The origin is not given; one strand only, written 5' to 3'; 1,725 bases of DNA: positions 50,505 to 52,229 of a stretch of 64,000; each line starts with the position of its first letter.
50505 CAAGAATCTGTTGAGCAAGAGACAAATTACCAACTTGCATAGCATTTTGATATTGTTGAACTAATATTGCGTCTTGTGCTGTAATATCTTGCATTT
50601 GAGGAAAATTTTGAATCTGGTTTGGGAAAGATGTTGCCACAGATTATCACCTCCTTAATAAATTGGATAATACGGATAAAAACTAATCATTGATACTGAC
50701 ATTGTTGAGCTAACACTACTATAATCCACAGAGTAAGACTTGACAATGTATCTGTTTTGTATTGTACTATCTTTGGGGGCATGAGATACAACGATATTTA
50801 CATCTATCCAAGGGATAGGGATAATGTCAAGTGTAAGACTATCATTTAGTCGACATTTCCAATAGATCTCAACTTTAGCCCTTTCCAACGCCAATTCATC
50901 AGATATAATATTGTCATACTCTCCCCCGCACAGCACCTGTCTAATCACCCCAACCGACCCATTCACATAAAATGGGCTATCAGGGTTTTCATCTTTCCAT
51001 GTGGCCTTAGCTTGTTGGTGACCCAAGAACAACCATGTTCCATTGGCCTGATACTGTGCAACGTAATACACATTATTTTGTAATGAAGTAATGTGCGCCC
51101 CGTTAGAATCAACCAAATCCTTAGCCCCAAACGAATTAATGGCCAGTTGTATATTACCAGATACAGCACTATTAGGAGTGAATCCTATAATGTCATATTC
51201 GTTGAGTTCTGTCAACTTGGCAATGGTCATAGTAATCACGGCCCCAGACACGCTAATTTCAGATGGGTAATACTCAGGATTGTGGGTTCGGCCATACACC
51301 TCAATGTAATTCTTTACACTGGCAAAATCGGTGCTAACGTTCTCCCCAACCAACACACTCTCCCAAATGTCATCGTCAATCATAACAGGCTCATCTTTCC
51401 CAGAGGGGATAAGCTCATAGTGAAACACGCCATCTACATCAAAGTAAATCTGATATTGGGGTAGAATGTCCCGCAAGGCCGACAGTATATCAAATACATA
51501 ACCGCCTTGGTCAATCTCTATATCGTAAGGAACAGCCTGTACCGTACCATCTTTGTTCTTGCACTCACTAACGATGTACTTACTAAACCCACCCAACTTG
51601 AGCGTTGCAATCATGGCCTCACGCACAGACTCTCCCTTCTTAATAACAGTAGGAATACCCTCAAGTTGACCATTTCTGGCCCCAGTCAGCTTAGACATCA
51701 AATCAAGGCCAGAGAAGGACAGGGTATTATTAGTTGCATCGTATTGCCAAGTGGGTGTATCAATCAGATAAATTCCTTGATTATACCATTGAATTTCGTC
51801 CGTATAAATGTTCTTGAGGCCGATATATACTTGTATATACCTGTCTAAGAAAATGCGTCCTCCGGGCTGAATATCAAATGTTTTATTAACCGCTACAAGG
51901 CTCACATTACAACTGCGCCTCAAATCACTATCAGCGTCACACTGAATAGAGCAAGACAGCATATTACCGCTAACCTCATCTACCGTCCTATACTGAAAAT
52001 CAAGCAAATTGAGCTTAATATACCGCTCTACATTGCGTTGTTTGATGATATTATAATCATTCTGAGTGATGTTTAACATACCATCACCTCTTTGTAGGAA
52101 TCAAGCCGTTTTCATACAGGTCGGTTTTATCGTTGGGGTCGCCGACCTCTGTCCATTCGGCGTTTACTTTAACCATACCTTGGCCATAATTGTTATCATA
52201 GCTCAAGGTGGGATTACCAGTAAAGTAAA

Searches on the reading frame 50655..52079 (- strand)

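Call 10: search_protein_families(library=pfam, proteins=[window:50655-52079:-], max_evalue=0.001)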
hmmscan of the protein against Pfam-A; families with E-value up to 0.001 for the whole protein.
window:50655-52079:- (474 aa): 1 family
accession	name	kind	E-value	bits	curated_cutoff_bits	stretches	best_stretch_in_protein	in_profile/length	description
PF16467.10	DUF5048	-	1e-26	93.5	32.3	1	367-471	1-103/103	Domain of unknown function (DUF5048)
